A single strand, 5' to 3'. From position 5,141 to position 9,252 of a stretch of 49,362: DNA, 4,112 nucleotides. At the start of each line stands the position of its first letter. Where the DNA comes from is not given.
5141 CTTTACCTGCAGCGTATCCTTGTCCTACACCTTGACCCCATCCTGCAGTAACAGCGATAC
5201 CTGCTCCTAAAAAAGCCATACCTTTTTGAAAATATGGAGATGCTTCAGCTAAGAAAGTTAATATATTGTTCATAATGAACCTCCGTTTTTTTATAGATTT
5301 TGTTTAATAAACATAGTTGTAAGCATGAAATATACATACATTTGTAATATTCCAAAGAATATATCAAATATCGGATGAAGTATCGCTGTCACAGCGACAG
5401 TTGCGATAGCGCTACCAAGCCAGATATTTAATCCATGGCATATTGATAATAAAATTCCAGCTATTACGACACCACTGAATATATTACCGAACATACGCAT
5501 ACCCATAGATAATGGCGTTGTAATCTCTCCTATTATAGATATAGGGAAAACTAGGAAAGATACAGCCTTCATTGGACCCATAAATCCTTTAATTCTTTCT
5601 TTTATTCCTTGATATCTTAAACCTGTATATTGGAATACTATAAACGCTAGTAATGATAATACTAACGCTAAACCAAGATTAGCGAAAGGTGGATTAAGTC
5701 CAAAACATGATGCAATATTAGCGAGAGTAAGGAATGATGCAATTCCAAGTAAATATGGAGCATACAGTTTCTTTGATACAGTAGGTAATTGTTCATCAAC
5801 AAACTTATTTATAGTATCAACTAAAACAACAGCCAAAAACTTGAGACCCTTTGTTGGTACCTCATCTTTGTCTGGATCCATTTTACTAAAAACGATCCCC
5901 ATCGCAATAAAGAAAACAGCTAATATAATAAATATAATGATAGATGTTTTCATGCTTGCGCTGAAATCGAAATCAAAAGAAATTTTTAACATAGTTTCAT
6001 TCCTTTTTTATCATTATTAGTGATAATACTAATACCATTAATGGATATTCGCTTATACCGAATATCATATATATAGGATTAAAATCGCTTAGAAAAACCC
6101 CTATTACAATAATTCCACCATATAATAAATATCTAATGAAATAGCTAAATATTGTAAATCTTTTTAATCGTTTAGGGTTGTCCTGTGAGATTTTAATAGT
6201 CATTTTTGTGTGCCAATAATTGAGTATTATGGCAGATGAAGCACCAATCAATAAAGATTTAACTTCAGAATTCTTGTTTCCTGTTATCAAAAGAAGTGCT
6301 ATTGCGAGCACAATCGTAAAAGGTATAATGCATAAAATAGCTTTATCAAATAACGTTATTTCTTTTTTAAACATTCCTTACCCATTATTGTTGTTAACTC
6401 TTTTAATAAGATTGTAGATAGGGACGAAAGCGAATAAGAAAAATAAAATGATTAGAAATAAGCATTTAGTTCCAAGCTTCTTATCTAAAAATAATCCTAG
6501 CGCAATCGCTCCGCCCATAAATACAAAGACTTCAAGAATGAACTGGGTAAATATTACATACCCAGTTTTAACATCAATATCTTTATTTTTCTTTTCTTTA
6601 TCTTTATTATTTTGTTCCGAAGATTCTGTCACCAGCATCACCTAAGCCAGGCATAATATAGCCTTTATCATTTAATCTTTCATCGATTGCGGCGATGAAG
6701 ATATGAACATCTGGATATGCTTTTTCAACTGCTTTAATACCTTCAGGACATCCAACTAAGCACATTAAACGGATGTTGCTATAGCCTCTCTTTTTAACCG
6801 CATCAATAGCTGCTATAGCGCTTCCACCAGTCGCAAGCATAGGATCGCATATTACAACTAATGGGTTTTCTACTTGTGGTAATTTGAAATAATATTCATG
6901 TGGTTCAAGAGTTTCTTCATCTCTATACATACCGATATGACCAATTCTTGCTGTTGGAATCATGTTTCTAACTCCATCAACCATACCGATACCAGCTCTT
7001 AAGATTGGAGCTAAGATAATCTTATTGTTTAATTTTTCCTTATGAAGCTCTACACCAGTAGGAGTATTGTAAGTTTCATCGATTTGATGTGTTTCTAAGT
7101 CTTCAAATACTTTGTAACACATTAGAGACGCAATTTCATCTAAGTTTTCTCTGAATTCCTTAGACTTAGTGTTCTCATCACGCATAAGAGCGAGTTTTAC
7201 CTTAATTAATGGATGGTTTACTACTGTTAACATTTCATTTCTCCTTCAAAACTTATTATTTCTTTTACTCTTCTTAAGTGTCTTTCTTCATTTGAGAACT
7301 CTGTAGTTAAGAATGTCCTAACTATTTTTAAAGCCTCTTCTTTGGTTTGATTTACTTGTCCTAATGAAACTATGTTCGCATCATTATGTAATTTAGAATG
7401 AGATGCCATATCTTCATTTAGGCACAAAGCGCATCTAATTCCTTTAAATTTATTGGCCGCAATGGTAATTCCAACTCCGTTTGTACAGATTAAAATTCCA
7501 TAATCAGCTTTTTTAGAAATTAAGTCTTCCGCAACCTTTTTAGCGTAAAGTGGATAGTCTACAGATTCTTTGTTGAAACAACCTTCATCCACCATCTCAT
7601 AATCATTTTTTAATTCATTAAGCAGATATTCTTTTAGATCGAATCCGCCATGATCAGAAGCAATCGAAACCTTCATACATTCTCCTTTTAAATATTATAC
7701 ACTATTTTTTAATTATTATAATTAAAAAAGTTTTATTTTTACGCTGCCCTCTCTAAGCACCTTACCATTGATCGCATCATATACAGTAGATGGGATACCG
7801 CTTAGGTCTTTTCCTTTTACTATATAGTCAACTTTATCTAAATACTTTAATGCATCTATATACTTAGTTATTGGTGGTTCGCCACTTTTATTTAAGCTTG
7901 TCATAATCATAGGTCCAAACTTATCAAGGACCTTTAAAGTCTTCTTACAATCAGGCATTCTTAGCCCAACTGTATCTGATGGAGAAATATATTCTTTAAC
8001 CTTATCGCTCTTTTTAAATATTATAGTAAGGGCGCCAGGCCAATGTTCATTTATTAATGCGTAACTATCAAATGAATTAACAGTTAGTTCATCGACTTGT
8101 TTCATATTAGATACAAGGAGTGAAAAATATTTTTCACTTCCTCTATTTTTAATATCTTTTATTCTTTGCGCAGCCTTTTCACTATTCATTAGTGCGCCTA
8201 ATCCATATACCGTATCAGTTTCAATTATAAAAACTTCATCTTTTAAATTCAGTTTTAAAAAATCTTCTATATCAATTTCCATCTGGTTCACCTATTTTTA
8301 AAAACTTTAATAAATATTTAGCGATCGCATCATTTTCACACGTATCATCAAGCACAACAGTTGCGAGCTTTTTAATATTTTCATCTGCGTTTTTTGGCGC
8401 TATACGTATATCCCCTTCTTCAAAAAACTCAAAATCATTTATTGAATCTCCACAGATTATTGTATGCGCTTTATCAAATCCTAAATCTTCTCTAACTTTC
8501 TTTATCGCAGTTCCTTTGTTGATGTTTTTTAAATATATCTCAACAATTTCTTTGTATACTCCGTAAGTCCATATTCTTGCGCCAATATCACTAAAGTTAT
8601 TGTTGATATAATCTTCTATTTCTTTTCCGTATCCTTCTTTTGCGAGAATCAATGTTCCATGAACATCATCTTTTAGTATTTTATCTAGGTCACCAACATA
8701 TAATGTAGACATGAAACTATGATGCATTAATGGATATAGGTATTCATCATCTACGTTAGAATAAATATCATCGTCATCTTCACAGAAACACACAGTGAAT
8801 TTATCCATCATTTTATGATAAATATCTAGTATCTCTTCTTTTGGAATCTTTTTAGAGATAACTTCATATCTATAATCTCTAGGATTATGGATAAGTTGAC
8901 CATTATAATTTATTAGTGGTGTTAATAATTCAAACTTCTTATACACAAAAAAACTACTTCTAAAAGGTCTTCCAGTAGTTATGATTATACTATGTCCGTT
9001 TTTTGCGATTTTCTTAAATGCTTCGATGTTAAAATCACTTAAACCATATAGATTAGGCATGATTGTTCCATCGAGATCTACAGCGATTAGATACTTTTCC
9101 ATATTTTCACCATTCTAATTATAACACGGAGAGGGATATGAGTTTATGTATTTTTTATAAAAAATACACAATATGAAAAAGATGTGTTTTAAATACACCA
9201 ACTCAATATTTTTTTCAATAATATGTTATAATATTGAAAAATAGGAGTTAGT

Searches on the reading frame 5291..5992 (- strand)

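Call 75: search_protein_families(library=pfam, max_evalue=0.0001, proteins=[window:5291-5992:-])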
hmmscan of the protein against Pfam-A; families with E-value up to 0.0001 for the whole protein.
window:5291-5992:- (233 aa): 1 family
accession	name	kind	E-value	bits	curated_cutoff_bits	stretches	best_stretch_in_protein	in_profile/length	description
PF00119.25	ATP-synt_A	-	5.4e-36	124.9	33.9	1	20-230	4-217/217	ATP synthase A chain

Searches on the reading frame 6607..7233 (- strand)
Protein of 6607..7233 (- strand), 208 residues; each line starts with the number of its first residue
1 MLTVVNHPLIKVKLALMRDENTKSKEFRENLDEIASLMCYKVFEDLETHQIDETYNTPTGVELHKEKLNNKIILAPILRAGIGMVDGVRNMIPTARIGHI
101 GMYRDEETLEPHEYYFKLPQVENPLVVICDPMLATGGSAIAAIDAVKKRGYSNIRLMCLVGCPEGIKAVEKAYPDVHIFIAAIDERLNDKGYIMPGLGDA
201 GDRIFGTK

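Call 75: search_protein_families(library=pfam, max_evalue=0.0001, proteins=[window:6607-7233:-])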
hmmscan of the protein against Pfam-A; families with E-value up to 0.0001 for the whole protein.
window:6607-7233:- (208 aa): 2 families
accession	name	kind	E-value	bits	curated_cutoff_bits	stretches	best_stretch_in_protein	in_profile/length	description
PF14681.12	UPRTase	-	1.9e-71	240.3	27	1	4-207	1-206/206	Uracil phosphoribosyltransferase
PF00156.33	Pribosyltran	-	1.8e-08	34.3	26.3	1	66-173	25-137/158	Phosphoribosyl transferase domain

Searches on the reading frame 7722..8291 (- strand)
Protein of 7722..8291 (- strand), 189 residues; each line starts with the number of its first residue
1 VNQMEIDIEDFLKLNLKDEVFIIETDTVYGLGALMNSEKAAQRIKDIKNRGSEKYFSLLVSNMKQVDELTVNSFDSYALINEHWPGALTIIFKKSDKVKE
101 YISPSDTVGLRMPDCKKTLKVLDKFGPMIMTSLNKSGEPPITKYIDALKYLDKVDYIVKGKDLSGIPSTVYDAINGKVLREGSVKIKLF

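Call 75: search_protein_families(library=pfam, max_evalue=0.0001, proteins=[window:7722-8291:-])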
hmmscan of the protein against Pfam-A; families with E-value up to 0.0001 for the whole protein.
window:7722-8291:- (189 aa): 1 family
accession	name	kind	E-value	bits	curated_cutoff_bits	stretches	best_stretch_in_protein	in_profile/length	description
PF01300.24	Sua5_yciO_yrdC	-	1.6e-40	139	25.1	1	17-182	5-178/178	Telomere recombination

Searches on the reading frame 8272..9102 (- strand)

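Call 75: search_protein_families(library=pfam, max_evalue=0.0001, proteins=[window:8272-9102:-])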
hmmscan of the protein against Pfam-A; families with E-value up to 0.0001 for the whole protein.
window:8272-9102:- (276 aa): 2 families
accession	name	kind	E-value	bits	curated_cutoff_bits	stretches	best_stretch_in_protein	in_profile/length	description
PF08282.18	Hydrolase_3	-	1.7e-45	156.2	20.9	1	6-264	1-255/255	haloacid dehalogenase-like hydrolase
PF05116.19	S6PP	-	7e-11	42.6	20.3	0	187-242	157-212/247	Sucrose-6F-phosphate phosphohydrolase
